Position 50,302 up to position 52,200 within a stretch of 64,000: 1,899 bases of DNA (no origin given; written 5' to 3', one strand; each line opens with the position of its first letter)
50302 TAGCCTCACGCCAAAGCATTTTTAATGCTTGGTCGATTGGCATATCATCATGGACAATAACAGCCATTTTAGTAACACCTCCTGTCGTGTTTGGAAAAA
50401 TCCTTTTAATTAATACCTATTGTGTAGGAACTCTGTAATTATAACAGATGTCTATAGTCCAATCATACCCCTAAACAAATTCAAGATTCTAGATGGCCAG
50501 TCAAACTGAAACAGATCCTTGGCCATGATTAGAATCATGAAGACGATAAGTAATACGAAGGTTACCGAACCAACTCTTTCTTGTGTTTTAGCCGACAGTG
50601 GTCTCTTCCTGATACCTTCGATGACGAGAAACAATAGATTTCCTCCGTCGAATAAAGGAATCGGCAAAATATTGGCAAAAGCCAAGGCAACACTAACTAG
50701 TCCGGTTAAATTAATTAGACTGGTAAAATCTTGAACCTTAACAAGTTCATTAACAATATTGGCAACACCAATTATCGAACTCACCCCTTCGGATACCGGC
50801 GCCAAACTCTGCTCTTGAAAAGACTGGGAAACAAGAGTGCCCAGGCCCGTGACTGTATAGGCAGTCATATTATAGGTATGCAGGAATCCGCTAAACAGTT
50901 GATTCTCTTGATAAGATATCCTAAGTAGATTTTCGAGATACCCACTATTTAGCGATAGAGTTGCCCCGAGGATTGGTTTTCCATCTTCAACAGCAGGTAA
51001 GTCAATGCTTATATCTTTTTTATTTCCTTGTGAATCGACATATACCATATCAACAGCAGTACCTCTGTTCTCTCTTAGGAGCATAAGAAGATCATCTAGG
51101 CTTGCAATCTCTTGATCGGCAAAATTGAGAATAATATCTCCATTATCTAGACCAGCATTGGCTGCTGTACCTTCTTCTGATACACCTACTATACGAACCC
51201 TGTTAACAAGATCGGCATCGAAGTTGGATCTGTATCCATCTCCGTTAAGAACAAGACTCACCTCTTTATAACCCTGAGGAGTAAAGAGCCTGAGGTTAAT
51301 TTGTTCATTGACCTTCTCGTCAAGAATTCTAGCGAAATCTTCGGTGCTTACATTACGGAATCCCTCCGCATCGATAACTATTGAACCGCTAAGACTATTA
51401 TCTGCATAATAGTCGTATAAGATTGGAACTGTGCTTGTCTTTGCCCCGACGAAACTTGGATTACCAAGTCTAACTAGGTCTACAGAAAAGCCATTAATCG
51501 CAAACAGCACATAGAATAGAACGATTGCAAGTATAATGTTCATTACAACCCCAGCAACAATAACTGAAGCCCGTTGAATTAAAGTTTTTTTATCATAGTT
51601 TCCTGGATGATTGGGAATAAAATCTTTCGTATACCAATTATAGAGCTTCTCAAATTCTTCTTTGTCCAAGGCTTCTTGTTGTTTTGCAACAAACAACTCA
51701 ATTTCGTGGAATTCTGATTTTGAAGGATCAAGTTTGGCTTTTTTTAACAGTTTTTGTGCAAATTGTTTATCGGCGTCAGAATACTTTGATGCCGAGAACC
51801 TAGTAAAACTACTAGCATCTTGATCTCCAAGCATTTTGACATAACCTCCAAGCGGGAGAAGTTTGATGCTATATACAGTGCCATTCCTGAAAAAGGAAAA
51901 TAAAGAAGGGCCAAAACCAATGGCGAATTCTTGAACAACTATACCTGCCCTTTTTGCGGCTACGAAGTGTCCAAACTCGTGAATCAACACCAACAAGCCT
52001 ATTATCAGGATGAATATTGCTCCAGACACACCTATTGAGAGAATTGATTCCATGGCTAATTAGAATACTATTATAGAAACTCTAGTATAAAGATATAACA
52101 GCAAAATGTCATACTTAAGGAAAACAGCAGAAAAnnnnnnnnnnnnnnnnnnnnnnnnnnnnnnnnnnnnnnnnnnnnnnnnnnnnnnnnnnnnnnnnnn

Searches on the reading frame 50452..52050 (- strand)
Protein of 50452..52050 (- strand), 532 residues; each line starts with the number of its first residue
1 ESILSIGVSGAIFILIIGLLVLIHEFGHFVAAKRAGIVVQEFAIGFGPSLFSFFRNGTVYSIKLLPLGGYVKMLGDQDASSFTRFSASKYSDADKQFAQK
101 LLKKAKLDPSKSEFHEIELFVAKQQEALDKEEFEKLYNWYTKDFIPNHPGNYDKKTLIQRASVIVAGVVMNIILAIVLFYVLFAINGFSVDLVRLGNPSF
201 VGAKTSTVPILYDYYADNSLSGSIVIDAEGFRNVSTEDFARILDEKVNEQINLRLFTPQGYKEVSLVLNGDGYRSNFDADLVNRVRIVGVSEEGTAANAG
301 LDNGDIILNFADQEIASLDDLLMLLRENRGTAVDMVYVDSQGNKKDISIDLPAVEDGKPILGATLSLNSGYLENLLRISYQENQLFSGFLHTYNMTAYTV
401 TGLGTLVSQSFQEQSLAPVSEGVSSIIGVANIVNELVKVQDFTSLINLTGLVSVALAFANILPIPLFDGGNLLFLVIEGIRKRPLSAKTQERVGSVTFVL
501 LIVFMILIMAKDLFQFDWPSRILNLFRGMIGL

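Call 35: search_protein_families(library=pfam, proteins=[window:50452-52050:-], max_evalue=0.001)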
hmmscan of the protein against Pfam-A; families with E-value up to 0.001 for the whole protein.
window:50452-52050:- (532 aa): 3 families
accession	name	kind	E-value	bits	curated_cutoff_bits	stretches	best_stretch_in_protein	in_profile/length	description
PF02163.28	Peptidase_M50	-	1.1e-54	185.6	27.2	1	13-503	2-220/221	Peptidase family M50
PF17820.7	PDZ_6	-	5.3e-09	36.1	27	1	287-336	2-51/54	PDZ domain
PF13180.12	PDZ_2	-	1.6e-05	25.6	27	1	283-338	12-65/80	PDZ domain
